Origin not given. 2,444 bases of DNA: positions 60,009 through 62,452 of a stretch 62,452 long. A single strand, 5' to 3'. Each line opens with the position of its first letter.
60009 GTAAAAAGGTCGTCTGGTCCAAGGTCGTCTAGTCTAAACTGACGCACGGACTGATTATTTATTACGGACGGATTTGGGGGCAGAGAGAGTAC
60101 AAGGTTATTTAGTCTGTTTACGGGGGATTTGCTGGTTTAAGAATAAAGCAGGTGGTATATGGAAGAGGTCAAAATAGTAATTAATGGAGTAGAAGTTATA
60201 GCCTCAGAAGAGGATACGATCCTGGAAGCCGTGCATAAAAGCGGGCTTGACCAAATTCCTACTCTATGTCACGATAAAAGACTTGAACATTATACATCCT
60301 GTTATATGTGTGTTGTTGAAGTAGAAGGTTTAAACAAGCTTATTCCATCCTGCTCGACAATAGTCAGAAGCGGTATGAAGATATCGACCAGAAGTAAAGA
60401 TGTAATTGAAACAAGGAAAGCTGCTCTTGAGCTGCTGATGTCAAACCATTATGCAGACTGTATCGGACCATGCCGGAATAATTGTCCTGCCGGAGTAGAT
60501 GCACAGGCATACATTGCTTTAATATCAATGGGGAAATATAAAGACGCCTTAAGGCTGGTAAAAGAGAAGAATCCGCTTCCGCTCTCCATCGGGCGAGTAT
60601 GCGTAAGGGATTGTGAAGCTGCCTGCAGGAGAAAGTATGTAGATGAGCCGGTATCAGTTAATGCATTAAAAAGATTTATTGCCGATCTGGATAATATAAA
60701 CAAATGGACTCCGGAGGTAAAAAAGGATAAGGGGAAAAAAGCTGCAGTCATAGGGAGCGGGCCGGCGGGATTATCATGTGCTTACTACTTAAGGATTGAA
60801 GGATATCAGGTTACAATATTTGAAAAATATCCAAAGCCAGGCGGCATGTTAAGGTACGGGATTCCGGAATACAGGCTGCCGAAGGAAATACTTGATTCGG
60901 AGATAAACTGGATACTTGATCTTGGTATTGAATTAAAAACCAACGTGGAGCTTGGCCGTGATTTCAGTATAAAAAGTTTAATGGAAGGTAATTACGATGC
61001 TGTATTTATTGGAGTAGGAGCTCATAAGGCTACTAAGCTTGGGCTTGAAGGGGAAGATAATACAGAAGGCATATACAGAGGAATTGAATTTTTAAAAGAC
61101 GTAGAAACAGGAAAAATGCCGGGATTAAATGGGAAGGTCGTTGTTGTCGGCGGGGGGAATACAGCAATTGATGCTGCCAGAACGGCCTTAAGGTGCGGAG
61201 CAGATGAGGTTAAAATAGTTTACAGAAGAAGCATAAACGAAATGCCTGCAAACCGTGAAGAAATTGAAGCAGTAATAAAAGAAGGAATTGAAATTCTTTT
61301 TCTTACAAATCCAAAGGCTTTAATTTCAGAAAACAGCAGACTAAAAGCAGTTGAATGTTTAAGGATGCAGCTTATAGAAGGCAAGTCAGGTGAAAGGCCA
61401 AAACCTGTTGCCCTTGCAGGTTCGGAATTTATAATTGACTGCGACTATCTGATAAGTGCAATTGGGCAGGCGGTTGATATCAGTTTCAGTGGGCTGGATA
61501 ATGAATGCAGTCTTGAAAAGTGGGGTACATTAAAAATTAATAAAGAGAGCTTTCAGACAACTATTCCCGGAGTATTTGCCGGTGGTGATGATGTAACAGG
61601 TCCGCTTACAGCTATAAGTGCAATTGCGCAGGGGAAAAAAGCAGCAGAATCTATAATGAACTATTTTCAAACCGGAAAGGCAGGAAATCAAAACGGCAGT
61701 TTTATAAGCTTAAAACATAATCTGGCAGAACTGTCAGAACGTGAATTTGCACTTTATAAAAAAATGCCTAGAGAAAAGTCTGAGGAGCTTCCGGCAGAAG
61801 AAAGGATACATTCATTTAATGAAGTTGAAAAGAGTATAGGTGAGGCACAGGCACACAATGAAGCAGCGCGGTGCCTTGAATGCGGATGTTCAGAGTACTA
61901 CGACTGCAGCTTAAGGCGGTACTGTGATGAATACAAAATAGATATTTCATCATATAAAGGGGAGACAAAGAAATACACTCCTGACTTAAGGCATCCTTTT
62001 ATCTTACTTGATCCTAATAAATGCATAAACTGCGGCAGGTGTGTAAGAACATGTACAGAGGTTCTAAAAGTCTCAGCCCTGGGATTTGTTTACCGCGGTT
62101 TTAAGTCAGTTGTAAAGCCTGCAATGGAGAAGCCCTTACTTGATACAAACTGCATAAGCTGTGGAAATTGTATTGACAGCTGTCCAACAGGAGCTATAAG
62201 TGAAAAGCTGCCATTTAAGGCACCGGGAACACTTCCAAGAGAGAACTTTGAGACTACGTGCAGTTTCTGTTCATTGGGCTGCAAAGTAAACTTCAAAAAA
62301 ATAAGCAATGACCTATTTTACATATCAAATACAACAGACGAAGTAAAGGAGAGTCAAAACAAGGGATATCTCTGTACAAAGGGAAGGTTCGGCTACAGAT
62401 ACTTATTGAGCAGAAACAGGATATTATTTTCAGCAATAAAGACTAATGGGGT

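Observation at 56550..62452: Sigma-54-headed operon with a REC-RAM regulator, NuoE-like and NuoF-like subunits and a 2Fe2S/GltD/molybdopterin triple fusion: candidate undescribed NADH- plus NADPH-linked bifurcating-type oxidoreductase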

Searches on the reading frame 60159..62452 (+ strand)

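Call 3: search_protein_families(library=pfam, proteins=[window:60159-62452:+], max_evalue=0.01)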
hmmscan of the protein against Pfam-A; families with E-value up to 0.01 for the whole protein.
window:60159-62452:+ (764 aa): 31 families (the best 25 are shown)
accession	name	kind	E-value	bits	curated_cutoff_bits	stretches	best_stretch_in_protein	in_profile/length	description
PF07992.20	Pyr_redox_2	-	3e-33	115.9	26.1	1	194-492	2-291/291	Pyridine nucleotide-disulphide oxidoreductase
PF14691.11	Fer4_20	-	3.1e-19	69.3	25.8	1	103-179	30-109/113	Dihydroprymidine dehydrogenase domain II, 4Fe-4S cluster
PF13510.11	Fer2_4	-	2.3e-15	56.9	22.8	1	2-79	2-81/82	2Fe-2S iron-sulfur cluster binding domain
PF13738.12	Pyr_redox_3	-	3.1e-13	50.1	30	1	324-476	164-305/305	Pyridine nucleotide-disulphide oxidoreductase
PF22117.2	Fer4_Nqo3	-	1.6e-11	44.6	27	1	613-680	2-66/67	NADH-quinone oxidoreductase subunit 3, ferredoxin-like domain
PF00070.33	Pyr_redox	-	4.6e-10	40.3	22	1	326-398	1-77/82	Pyridine nucleotide-disulphide oxidoreductase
PF13450.12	NAD_binding_8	-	1.6e-09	38.3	21.9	1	197-233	1-37/68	NAD(P)-binding Rossmann-like domain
PF04879.21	Molybdop_Fe4S4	-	2.2e-08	34.4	22.7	1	698-749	5-53/55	Molybdopterin oxidoreductase Fe4S4 domain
PF12838.12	Fer4_7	-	9.2e-08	32.9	27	1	621-679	1-52/52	4Fe-4S dicluster domain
PF00037.32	Fer4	-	2.7e-07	30.6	21.1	2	664-681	7-24/24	4Fe-4S binding domain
PF01266.30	DAO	-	8.4e-07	29.3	27.9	1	195-229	2-37/353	FAD dependent oxidoreductase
PF13187.11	Fer4_9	-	1.9e-06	28.2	27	1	621-680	1-52/52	4Fe-4S dicluster domain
PF12831.13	FAD_oxidored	-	2.6e-06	27.4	27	1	196-231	3-38/416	FAD dependent oxidoreductase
PF12837.12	Fer4_6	-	5.2e-06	26.6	25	2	618-632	5-19/24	4Fe-4S binding domain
PF00890.30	FAD_binding_2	-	1.4e-05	24.9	20.4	1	196-229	3-36/414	FAD binding domain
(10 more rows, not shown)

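Call 4: search_protein_families(library=ncbifam, proteins=[window:60159-62452:+], max_evalue=0.001)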
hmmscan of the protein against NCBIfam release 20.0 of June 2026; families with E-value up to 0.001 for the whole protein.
window:60159-62452:+ (764 aa): 72 families (the best 25 are shown)
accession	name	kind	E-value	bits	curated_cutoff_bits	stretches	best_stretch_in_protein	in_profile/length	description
NF009454.0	PRK12814.1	equivalog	1.1e-199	665.1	916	1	1-635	1-631/657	putative NADPH-dependent glutamate synthase small subunit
NF009410.0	PRK12771.1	subfamily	3.1e-155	518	516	1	76-594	21-529/566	NAD(P)-binding protein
NF009414.0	PRK12778.1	equivalog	8e-111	371.6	1103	1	100-504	333-750/752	bifunctional dihydroorotate dehydrogenase B NAD binding subunit/NADPH-dependent glutamate synthase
TIGR01316.1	gltA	equivalog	1.1e-103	347.5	471.75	1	102-502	35-448/449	NADPH-dependent glutamate synthase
TIGR03315.1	Se_ygfK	equivalog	3.7e-97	325.9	835.3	1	40-576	390-887/1012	putative selenate reductase subunit YgfK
NF010590.0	PRK13984.1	equivalog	5.2e-95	318.8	946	2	97-505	188-608/611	putative oxidoreductase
TIGR01318.1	gltD_gamma_fam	subfamily_domain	2.6e-93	313.1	482.95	2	104-504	49-466/467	glutamate synthase, small subunit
NF009408.0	PRK12769.1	equivalog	3.2e-86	289.9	1003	2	105-505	236-653/659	formate-dependent uric acid utilization protein AegA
NF009413.0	PRK12775.1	equivalog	2e-81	274.2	1895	1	97-508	332-759/1006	putative trifunctional 2-polyprenylphenol hydroxylase/glutamate synthase subunit beta/ferritin domain-containing protein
NF009451.0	PRK12809.1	equivalog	2.3e-73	247.5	1154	1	104-505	218-636/639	formate-dependent uric acid utilization protein YgfT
NF009409.0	PRK12770.1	subfamily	2.9e-72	243.7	343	1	186-506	12-353/360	putative glutamate synthase subunit beta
NF009415.0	PRK12779.1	equivalog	5e-68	229.9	1519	1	107-502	212-625/944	putative bifunctional glutamate synthase subunit beta/2-polyprenylphenol hydroxylase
TIGR01317.1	GOGAT_sm_gam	subfamily_domain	1.3e-63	215.5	447.7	1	99-503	45-478/485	glutamate synthase small subunit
NF040763.1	FeFe_hydrog_A6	exception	8.1e-56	189.6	765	2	566-683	91-208/571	NADH-dependent [FeFe] hydrogenase, group A6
NF045663.1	diclust_near_Sec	equivalog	2.2e-49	168.3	530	2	102-294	17-203/759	pyridine nucleotide-disulfide oxidoreductase/dicluster-binding protein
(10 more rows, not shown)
